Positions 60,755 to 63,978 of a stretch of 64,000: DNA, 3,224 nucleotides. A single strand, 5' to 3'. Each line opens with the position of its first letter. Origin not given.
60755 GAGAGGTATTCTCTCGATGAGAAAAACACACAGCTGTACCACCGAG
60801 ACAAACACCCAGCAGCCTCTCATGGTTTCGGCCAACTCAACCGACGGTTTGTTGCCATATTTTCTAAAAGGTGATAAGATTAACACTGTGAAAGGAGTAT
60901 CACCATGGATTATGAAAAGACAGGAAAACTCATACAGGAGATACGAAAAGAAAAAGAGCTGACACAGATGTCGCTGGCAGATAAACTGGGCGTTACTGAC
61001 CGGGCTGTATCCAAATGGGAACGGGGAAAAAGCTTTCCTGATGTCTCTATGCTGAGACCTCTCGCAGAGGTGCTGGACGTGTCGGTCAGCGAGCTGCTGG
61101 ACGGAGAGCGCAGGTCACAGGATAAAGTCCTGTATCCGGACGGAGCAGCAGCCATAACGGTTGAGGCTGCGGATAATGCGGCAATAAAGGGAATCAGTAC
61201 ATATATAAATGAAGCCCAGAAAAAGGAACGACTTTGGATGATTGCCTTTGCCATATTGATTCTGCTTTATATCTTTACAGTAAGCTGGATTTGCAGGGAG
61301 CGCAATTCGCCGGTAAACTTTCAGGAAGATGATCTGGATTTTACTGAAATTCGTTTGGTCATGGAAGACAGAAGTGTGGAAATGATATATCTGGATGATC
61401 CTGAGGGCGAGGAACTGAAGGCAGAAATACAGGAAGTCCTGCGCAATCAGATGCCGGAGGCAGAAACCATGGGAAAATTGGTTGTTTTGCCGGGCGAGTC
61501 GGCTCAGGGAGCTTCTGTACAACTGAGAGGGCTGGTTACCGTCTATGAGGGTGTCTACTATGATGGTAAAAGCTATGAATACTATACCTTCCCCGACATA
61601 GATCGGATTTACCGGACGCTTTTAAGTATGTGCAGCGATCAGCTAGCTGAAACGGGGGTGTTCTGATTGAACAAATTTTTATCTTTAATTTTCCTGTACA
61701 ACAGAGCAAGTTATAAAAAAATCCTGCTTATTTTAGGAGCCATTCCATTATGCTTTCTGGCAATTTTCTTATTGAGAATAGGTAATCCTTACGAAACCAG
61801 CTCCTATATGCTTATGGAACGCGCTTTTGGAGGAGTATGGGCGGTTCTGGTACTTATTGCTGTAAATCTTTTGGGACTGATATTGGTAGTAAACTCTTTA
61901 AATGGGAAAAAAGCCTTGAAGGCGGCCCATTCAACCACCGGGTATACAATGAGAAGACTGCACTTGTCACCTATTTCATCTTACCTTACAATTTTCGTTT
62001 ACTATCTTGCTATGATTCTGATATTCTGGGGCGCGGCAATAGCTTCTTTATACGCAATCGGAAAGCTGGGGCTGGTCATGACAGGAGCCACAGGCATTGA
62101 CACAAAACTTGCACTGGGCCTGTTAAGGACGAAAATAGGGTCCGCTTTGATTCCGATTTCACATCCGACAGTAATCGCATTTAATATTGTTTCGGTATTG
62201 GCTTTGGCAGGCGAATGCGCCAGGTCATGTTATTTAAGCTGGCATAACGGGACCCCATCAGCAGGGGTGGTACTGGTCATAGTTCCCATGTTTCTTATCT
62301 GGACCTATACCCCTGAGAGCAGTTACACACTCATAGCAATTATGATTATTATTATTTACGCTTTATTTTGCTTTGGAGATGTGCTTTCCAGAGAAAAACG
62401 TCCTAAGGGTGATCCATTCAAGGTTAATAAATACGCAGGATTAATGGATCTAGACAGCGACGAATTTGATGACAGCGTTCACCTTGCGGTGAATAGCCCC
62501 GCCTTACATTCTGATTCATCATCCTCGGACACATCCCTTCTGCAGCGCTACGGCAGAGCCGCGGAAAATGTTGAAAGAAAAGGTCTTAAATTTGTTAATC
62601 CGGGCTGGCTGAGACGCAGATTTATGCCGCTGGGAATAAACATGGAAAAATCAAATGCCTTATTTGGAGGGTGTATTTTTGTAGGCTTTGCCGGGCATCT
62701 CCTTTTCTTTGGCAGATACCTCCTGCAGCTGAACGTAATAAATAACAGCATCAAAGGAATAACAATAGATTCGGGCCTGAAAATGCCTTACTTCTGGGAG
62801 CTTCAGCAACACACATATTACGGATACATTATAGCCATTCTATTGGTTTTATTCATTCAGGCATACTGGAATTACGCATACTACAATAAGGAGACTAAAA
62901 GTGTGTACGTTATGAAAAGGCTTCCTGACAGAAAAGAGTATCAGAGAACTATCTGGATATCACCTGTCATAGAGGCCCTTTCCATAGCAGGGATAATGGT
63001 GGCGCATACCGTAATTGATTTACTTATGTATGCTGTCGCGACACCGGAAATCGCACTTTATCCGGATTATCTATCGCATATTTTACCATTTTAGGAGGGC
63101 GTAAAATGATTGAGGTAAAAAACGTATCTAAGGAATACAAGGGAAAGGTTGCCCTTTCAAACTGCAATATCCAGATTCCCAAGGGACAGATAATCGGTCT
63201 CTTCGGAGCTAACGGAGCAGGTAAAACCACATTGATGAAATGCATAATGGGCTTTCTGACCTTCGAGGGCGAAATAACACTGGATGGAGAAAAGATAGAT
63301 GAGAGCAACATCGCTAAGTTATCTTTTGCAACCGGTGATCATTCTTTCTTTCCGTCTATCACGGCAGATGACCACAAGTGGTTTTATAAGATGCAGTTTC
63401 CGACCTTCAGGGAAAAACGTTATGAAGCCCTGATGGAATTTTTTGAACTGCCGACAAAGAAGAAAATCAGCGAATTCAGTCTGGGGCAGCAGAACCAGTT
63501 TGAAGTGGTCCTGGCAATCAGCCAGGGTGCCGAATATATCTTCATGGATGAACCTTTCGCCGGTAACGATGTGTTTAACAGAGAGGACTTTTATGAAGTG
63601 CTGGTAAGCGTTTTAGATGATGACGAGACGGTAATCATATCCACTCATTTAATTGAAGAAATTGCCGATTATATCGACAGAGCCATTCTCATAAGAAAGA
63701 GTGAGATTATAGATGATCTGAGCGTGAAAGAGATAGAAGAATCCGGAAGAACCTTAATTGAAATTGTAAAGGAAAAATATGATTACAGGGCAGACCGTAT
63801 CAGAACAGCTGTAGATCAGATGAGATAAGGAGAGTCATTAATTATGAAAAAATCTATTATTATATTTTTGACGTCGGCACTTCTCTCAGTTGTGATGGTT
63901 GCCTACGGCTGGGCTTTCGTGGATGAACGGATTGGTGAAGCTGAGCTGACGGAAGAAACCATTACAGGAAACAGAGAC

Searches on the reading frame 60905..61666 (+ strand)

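Call 54: search_protein_families(library=pfam, proteins=[window:60905-61666:+], max_evalue=0.001)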
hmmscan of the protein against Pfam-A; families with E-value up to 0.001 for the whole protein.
window:60905-61666:+ (253 aa): 4 families
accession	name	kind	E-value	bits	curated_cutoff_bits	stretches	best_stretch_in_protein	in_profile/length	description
PF01381.28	HTH_3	-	7e-14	52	23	1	10-64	1-55/55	Helix-turn-helix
PF12844.13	HTH_19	-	1.3e-08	35.1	30.2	1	7-68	1-62/64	Helix-turn-helix domain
PF13560.12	HTH_31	-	2.1e-08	34.8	27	1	9-64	5-61/64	Helix-turn-helix domain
PF15731.11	MqsA_antitoxin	-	0.00049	20.7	30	1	7-58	71-121/131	Antitoxin component of bacterial toxin-antitoxin system, MqsA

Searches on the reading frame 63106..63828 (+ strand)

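Call 54: search_protein_families(library=pfam, proteins=[window:63106-63828:+], max_evalue=0.001)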
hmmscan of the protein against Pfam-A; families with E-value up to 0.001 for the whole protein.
window:63106-63828:+ (240 aa): 3 families
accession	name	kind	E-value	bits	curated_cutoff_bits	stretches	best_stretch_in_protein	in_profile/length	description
PF00005.33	ABC_tran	-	1.2e-21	78.2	25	1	17-152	1-137/137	ABC transporter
PF13304.12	AAA_21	-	1e-06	29.5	27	0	29-48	1-20/304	AAA domain, putative AbiEii toxin, Type IV TA system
PF13476.12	AAA_23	-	4.4e-06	27.9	27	1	20-198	13-171/201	AAA domain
